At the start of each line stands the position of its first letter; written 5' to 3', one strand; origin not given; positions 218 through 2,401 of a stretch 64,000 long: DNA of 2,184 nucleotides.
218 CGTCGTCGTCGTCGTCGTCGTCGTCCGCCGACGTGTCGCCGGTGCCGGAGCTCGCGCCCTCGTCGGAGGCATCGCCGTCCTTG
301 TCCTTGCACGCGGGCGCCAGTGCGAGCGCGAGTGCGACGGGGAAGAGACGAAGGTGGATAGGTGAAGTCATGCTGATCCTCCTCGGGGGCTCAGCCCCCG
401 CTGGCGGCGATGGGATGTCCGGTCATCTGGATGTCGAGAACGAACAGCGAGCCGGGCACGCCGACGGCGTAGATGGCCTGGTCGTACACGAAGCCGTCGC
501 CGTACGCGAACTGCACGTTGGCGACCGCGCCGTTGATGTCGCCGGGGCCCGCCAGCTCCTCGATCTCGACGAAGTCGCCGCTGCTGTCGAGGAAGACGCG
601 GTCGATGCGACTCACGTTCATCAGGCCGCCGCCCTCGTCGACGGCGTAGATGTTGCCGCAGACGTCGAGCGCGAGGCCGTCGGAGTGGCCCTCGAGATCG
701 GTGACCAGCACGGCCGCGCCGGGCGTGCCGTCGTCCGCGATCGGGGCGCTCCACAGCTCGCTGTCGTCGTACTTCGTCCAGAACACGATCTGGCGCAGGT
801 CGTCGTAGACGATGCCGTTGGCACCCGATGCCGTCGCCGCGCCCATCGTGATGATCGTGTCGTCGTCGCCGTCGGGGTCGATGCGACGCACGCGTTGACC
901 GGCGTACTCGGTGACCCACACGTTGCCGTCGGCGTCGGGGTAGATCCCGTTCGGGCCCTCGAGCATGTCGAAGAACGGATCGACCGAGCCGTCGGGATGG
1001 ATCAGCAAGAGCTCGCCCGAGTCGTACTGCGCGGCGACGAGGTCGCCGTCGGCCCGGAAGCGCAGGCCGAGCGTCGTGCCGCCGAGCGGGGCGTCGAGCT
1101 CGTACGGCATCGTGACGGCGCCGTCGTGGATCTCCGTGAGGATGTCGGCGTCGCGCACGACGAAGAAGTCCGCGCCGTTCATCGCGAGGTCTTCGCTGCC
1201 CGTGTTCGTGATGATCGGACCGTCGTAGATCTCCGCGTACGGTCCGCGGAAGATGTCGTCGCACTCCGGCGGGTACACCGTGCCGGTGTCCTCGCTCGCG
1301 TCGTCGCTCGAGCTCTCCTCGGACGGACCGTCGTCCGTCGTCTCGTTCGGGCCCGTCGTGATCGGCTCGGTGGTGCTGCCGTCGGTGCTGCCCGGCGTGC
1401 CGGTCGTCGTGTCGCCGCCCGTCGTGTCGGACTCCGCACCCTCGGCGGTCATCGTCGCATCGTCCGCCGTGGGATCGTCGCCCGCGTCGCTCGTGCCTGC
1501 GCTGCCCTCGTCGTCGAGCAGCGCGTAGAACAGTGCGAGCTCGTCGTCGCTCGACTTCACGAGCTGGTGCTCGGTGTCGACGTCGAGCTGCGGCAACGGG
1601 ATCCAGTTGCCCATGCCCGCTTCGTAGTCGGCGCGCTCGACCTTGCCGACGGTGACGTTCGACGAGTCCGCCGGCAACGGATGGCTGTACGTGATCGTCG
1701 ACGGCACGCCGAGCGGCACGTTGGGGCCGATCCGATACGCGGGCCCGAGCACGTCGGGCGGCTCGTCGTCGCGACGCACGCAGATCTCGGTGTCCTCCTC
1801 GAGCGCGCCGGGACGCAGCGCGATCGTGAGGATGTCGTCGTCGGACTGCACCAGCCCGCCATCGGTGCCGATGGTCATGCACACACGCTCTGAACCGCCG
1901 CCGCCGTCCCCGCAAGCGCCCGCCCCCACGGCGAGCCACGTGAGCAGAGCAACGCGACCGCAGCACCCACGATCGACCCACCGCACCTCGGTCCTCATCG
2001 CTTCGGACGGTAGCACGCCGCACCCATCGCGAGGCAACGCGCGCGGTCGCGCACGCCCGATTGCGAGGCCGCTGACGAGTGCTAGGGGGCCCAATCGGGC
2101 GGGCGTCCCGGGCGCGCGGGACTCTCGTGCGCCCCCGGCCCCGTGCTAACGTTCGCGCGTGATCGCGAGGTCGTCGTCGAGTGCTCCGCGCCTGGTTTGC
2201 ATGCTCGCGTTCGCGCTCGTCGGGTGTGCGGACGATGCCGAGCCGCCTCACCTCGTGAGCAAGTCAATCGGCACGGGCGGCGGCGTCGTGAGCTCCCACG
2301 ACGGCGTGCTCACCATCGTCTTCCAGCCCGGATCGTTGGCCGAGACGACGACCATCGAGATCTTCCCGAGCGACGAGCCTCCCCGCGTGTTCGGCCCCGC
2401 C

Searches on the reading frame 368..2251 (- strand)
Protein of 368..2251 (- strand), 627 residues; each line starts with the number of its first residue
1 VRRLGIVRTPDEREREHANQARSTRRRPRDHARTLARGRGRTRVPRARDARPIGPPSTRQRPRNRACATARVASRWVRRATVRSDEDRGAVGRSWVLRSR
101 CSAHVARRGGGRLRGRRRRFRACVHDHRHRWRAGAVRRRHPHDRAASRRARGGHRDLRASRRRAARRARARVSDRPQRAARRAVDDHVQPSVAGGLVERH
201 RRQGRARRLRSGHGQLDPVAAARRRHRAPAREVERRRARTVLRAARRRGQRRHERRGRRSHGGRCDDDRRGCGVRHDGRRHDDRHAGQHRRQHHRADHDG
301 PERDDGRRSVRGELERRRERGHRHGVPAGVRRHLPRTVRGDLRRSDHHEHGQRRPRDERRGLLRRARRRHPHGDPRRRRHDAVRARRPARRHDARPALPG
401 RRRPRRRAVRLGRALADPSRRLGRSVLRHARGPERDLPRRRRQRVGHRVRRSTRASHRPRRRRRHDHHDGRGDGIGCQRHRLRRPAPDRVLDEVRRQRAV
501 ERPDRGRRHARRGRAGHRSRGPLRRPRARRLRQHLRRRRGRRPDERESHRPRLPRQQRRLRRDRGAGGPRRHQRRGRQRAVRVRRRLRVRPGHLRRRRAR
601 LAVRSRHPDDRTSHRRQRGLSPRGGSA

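Call 7: search_protein_families(library=pfam, proteins=[window:368-2251:-], max_evalue=0.001)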
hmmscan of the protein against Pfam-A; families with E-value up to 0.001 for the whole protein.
window:368-2251:- (627 aa): 0 families

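Call 48: search_protein_families(library=pfam, proteins=[window:391-2094:-], max_evalue=0.01)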
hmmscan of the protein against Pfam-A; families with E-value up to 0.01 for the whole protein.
window:391-2094:- (567 aa): 2 families
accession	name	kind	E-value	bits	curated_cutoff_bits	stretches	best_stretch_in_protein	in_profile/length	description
PF08450.18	SGL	-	7e-09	36.1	26.3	1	379-420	184-225/246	SMP-30/Gluconolactonase/LRE-like region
PF24684.1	Vgb_lyase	-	2.7e-05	23.5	50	1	321-410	38-128/290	Virginiamycin B lyase family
